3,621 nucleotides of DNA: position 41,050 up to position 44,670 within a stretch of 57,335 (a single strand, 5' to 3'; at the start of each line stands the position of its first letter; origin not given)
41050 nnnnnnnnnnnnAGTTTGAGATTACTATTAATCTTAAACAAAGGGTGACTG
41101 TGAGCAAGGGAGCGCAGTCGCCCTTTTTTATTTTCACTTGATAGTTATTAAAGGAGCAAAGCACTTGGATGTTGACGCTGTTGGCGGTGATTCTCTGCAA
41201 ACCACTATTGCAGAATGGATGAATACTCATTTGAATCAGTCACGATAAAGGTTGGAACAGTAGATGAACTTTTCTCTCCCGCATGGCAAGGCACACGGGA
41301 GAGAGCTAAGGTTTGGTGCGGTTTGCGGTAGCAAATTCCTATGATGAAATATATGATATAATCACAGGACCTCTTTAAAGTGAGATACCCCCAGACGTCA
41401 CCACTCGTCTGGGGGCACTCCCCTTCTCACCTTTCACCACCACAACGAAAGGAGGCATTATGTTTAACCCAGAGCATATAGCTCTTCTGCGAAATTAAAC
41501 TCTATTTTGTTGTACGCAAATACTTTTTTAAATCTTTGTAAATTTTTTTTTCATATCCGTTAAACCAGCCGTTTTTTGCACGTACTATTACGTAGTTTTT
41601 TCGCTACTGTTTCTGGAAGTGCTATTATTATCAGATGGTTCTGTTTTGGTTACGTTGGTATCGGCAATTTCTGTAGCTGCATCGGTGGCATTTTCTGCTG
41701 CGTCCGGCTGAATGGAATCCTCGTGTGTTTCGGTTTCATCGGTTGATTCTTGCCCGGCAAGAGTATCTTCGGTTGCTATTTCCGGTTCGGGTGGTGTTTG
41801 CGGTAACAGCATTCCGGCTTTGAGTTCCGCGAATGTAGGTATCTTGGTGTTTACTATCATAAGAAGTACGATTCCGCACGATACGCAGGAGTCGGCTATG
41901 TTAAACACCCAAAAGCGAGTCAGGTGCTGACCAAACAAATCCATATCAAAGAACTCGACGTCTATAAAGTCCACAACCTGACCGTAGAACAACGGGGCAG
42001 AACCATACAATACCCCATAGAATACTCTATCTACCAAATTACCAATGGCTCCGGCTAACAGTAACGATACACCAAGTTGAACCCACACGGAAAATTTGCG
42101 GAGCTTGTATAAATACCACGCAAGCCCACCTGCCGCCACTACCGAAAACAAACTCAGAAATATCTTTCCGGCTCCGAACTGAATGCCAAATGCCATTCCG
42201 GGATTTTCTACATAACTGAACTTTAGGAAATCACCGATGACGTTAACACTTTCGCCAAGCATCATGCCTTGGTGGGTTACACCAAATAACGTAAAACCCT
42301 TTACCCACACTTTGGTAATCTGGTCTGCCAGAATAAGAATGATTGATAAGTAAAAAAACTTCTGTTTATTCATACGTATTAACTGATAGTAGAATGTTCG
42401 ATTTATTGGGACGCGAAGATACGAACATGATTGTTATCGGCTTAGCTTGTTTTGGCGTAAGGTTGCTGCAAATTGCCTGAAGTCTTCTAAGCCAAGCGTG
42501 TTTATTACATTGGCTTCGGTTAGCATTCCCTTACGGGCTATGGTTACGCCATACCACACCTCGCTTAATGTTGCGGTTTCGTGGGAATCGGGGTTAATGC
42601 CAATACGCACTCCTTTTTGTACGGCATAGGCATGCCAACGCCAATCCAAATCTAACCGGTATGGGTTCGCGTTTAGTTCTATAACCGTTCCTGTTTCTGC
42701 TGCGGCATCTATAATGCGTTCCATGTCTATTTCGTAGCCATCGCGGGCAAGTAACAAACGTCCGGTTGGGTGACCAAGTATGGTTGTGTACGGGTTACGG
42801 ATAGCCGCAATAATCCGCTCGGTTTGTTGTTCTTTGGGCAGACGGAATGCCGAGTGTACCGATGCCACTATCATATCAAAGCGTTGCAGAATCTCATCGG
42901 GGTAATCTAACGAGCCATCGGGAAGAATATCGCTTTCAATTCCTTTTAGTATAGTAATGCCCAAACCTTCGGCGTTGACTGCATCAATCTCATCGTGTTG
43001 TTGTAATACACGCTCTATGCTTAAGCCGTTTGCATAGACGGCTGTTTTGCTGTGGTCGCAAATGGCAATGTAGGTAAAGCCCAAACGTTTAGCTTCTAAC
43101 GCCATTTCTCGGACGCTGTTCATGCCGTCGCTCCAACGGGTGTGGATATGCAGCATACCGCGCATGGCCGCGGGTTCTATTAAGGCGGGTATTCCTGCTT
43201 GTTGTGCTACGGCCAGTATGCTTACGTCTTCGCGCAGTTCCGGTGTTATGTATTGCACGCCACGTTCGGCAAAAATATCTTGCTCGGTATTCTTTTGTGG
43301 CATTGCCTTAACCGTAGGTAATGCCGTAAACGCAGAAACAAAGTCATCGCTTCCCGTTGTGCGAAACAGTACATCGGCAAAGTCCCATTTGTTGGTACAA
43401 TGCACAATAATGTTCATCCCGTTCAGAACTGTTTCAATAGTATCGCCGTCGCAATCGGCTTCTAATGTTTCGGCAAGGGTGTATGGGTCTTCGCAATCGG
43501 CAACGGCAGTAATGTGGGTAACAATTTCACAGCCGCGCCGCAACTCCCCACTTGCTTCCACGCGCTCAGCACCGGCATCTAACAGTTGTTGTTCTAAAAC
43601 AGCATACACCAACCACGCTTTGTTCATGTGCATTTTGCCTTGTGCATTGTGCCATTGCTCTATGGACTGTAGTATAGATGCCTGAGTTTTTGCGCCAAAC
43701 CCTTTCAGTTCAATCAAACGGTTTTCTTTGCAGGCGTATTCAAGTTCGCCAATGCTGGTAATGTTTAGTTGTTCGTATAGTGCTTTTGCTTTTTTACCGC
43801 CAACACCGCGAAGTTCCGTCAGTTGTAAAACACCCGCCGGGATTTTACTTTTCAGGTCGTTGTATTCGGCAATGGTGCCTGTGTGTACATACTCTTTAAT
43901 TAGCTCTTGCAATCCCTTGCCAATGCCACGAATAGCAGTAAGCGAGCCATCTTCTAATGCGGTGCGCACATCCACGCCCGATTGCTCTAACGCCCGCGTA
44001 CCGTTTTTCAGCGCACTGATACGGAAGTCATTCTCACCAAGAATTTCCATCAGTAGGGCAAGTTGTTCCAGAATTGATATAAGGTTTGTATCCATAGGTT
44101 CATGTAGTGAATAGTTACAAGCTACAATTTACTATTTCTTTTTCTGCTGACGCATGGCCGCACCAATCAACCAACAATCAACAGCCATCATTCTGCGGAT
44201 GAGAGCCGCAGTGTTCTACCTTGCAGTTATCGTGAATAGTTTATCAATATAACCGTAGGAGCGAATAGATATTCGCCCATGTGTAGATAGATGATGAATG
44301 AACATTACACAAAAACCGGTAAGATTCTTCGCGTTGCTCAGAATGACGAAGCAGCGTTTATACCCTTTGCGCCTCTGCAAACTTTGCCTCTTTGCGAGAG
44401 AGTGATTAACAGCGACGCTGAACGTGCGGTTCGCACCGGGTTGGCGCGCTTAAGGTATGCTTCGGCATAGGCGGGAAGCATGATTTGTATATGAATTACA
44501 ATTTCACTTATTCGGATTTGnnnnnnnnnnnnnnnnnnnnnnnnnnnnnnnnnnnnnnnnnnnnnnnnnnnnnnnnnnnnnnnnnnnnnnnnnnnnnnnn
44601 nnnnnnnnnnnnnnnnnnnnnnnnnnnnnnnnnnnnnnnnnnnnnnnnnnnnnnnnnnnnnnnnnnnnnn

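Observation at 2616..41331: MITE family with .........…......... terminal inverted repeats: at least 8 copies in 57 kb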

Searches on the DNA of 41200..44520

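Call 106: search_rna_families(source=window, start=41200, end=44520, threshold=evalue, max_evalue=1)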
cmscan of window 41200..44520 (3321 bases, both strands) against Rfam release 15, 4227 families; matches with E-value up to 1: 0.
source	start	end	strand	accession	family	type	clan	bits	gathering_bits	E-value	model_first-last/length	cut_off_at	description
